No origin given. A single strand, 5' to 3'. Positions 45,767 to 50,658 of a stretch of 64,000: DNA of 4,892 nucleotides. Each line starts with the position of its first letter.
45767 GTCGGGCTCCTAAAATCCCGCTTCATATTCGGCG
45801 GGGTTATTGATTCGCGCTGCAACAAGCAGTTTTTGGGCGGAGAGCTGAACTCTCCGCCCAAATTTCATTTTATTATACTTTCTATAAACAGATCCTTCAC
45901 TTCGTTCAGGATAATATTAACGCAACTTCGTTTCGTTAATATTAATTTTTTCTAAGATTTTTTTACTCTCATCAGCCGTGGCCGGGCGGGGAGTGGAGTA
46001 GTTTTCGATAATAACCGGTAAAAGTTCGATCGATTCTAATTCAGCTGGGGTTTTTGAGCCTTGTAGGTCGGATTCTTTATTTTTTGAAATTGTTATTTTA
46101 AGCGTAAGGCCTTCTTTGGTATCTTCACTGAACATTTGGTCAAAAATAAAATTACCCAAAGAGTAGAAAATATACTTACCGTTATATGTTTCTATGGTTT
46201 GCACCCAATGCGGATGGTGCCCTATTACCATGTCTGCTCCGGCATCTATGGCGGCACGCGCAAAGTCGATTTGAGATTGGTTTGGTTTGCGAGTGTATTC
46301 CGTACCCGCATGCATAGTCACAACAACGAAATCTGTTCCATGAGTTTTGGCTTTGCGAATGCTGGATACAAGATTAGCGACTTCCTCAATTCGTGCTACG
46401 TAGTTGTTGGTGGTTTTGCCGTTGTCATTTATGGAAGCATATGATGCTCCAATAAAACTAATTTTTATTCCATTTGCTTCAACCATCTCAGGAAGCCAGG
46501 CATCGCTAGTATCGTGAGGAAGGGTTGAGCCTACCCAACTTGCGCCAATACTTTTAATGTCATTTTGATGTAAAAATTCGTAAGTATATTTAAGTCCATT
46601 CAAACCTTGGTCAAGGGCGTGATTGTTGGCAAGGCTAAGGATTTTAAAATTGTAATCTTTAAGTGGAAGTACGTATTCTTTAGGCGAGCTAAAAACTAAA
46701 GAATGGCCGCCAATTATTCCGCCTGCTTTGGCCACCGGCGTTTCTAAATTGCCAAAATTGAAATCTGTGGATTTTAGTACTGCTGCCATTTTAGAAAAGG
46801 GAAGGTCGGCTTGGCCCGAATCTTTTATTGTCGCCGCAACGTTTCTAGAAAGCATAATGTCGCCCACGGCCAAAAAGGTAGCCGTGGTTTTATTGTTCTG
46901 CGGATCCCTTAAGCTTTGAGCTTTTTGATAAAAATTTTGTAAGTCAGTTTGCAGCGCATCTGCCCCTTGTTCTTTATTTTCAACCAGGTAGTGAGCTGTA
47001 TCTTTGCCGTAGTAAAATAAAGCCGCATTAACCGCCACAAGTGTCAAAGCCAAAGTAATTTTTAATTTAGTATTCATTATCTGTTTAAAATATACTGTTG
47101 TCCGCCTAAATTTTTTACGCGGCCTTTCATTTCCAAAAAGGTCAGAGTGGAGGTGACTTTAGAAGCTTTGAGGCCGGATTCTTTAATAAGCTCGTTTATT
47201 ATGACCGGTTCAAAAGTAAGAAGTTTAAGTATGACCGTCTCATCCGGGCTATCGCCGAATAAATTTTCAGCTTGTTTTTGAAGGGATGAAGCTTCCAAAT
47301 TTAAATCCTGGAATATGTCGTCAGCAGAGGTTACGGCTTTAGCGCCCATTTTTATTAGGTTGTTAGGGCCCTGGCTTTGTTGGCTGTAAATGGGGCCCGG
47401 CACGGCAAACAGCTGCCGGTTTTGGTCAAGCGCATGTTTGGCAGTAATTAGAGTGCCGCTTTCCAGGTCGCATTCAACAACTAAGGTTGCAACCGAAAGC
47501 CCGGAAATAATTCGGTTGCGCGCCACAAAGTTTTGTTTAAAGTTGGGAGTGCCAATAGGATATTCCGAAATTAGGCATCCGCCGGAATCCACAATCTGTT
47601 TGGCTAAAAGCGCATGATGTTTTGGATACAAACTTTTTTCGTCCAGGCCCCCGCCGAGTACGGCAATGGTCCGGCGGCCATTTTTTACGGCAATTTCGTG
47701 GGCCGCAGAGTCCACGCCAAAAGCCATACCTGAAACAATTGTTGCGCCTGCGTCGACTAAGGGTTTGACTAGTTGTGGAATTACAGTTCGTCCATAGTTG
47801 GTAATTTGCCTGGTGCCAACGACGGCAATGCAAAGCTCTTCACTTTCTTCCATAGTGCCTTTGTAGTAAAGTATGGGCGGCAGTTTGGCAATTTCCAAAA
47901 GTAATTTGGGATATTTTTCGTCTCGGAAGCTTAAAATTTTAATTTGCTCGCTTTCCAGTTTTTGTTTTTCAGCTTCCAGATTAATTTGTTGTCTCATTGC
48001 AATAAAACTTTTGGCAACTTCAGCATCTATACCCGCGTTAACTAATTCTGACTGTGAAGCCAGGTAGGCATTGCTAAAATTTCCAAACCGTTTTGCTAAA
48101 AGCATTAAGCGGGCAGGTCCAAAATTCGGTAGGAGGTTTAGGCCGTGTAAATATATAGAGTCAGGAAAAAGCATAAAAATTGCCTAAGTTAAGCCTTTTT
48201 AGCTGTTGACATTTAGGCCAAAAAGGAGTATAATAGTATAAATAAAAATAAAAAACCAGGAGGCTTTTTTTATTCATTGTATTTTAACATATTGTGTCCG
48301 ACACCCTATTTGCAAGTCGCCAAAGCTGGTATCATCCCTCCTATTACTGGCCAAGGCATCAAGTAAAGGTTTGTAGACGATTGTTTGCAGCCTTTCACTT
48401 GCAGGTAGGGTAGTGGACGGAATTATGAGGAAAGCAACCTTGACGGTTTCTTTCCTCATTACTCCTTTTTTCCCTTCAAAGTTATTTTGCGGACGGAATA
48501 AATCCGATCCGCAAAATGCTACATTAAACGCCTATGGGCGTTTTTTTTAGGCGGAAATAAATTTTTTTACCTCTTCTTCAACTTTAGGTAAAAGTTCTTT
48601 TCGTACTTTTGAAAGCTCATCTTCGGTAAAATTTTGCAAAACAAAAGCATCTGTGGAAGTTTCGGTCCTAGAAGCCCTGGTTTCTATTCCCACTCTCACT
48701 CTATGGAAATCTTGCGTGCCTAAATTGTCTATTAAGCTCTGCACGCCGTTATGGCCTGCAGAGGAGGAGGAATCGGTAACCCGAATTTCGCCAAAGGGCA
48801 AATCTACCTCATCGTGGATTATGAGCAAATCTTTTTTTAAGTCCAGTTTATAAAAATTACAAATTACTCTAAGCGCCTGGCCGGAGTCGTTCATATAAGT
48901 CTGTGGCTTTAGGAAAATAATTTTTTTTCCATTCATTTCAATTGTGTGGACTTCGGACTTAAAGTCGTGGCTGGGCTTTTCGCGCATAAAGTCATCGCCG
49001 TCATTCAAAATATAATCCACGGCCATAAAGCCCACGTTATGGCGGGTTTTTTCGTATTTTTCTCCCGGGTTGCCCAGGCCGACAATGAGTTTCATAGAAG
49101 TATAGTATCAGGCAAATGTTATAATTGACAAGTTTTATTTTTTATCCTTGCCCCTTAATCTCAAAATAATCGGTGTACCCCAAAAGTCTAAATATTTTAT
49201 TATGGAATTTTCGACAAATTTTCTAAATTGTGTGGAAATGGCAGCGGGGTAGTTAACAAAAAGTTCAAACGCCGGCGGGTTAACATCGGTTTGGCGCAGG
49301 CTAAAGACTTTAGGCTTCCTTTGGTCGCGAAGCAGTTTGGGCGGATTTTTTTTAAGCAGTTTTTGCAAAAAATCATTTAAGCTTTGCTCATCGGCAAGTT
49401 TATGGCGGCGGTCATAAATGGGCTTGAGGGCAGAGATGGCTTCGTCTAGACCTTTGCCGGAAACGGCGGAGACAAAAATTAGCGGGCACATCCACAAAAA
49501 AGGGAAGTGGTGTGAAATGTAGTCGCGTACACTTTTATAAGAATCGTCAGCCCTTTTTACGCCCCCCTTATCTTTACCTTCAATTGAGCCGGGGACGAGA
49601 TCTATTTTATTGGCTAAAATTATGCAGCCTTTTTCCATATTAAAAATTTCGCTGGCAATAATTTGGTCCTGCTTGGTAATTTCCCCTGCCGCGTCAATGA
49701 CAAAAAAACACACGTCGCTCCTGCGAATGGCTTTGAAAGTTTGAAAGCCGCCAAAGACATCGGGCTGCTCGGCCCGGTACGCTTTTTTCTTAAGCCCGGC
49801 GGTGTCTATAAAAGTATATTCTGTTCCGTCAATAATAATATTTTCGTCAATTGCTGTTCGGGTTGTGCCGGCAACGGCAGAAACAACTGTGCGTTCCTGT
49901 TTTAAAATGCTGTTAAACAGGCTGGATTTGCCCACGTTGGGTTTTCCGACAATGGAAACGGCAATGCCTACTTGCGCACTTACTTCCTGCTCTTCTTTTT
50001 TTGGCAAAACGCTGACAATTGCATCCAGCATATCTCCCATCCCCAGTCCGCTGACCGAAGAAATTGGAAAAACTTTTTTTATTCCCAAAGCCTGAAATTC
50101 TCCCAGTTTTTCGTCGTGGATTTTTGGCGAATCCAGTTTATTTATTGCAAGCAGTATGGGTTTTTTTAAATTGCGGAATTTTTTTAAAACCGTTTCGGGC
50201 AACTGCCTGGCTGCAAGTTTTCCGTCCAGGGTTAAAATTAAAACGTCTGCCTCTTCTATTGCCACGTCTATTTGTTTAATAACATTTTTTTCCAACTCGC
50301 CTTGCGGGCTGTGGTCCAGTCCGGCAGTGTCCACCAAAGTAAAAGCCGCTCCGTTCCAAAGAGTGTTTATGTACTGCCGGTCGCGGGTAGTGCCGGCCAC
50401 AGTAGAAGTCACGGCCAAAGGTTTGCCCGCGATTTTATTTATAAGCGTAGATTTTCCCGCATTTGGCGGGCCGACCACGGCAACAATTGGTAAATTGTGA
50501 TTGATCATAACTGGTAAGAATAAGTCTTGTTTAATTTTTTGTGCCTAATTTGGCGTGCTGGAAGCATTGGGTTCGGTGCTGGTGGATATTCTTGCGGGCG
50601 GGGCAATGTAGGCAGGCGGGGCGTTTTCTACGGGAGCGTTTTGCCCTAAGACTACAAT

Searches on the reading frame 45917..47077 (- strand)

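Call 14: search_protein_families(library=pfam, proteins=[window:45917-47077:-], max_evalue=0.00001)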
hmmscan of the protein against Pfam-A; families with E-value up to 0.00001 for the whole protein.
window:45917-47077:- (386 aa): 1 family
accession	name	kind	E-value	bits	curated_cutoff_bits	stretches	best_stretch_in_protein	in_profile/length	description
PF09587.15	PGA_cap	-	2e-66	224.5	27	1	67-314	1-255/255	Bacterial capsule synthesis protein PGA_cap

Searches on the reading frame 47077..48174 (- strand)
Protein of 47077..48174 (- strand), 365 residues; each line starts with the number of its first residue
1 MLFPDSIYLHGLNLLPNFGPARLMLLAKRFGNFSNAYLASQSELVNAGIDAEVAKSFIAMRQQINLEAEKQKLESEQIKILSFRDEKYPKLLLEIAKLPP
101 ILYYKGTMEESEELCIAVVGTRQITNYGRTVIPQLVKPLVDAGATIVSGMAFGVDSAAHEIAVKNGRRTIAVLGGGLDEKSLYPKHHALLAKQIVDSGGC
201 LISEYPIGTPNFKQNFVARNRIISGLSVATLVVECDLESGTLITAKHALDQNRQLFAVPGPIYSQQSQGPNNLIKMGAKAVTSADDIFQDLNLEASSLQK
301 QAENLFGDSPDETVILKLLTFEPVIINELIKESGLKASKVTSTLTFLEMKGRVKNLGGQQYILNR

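Call 14: search_protein_families(library=pfam, proteins=[window:47077-48174:-], max_evalue=0.00001)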
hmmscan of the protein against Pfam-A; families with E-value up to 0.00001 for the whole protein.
window:47077-48174:- (365 aa): 2 families
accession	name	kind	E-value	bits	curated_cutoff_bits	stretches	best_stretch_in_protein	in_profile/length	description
PF02481.21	DNA_processg_A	-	1.7e-74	250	29.6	1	73-282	2-211/212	DNA recombination-mediator protein A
PF17782.7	DprA_WH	-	6.1e-13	49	22.9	1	301-359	3-61/61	DprA winged helix domain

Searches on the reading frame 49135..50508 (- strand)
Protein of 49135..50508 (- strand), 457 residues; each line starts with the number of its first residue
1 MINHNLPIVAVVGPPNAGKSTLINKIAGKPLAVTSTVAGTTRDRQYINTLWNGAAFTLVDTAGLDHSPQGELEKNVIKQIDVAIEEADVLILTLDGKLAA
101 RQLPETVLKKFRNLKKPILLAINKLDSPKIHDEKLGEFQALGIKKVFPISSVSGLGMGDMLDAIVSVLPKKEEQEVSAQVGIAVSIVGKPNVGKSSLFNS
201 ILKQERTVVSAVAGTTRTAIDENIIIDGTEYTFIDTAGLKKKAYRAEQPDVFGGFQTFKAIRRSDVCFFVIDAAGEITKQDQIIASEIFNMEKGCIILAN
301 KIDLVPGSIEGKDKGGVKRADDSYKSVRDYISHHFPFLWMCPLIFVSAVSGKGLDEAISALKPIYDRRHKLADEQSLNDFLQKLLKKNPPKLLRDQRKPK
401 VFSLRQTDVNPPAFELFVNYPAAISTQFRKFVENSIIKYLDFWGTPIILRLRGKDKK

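Call 14: search_protein_families(library=pfam, proteins=[window:49135-50508:-], max_evalue=0.00001)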
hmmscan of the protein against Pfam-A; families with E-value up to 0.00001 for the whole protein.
window:49135-50508:- (457 aa): 10 families
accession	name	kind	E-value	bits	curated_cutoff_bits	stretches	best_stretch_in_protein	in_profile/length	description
PF01926.29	MMR_HSR1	-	3.3e-50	169.4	21.9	2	184-301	2-113/113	50S ribosome-binding GTPase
PF02421.24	FeoB_N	-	4.5e-22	78.7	27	2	9-162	3-154/156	Ferrous iron transport protein B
PF00009.33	GTP_EFTU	-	5.3e-19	69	26.5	1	39-170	54-188/188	Elongation factor Tu GTP binding domain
PF14714.11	KH_dom-like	-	7.2e-17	61.9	27.3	1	375-452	5-81/81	KH-domain-like of EngA bacterial GTPase enzymes, C-terminal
PF00350.29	Dynamin_N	-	3.1e-13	50.5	27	0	9-41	1-33/168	Dynamin family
PF04548.22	AIG1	-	2.3e-11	43.8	27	0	10-109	4-105/212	AIG1 family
PF09439.16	SRPRB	-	1.1e-06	28.5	25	0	6-76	3-67/178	Signal recognition particle receptor beta subunit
PF00005.33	ABC_tran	-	3.8e-06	28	25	0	8-37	13-42/137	ABC transporter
PF08477.19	Roc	-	4e-06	27.5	27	0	184-303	2-119/119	Ras of Complex, Roc, domain of DAPkinase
PF03193.22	RsgA_GTPase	-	8.6e-06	26.1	30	0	89-215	27-140/174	RsgA GTPase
